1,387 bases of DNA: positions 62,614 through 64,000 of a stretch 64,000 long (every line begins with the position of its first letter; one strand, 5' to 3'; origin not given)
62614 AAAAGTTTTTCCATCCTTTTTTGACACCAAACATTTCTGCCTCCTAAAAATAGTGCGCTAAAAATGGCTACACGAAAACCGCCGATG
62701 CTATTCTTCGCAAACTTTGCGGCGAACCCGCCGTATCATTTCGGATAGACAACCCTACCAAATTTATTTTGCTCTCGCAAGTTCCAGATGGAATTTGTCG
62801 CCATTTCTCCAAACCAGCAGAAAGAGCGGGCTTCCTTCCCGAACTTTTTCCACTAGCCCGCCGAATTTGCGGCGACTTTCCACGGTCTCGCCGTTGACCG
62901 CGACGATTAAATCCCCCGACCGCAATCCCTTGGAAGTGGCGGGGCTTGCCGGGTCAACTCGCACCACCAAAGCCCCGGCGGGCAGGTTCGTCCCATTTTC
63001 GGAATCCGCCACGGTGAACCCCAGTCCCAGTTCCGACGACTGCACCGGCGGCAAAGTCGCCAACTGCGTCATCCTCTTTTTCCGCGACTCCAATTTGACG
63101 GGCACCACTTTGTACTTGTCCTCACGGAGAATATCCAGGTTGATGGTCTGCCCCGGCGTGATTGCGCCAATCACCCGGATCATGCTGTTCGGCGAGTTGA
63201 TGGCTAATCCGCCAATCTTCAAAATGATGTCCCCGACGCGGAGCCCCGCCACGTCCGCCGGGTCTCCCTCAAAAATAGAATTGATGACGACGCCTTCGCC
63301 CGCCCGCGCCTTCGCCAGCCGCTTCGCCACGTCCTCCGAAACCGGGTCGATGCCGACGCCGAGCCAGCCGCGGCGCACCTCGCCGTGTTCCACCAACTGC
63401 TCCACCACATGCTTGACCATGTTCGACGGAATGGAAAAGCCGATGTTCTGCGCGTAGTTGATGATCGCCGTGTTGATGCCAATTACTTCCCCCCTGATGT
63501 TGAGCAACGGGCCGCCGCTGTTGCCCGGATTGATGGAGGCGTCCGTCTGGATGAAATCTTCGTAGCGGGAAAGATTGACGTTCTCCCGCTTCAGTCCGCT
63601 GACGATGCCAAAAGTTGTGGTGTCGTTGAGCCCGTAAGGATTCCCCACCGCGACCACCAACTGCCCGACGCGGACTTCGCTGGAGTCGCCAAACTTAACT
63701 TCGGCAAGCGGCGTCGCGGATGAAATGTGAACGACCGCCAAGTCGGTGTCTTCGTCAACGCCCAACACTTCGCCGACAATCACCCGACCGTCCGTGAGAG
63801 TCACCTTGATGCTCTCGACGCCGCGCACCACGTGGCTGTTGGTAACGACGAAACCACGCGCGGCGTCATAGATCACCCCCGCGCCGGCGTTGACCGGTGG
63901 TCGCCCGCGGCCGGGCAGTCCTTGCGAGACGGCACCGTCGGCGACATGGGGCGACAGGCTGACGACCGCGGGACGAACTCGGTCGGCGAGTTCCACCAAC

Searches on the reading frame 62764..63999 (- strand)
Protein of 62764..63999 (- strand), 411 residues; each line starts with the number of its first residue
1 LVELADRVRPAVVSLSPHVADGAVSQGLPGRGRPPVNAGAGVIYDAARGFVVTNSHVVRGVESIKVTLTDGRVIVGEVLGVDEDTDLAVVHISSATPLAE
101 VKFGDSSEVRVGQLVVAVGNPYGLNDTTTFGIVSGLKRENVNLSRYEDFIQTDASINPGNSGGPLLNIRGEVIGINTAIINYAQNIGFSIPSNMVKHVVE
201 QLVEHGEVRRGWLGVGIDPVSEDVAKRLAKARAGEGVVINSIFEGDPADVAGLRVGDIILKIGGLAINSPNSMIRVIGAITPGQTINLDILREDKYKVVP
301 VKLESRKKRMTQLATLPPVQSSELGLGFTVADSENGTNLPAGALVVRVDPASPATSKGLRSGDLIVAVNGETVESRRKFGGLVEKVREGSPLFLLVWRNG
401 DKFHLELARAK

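Call 3: search_protein_families(library=pfam, proteins=[window:62764-63999:-], max_evalue=0.01)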
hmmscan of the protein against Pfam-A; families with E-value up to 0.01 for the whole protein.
window:62764-63999:- (411 aa): 8 families
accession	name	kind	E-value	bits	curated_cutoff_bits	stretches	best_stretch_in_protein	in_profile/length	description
PF13365.12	Trypsin_2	-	5.8e-32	111.8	27.6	1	39-175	1-144/144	Trypsin-like peptidase domain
PF13180.12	PDZ_2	-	3.8e-29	101.2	27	2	215-303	5-80/80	PDZ domain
PF17820.7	PDZ_6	-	7.5e-19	67.7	27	2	345-398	2-54/54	PDZ domain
PF00089.32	Trypsin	-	1e-18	68.4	20.6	1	41-198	29-219/220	Trypsin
PF00595.29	PDZ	-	7.1e-17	62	23.2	2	325-376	11-60/81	PDZ domain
PF19805.5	DUF6288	-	6e-05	22.8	26.3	0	238-304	4-77/402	Family of unknown function (DUF6288)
PF14685.13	PDZ_Tricorn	-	6.9e-05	23.2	25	0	351-379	30-60/88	Tricorn protease PDZ domain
PF09378.16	HAS-barrel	-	0.00031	21.2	25.2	0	96-154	11-63/90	HAS barrel domain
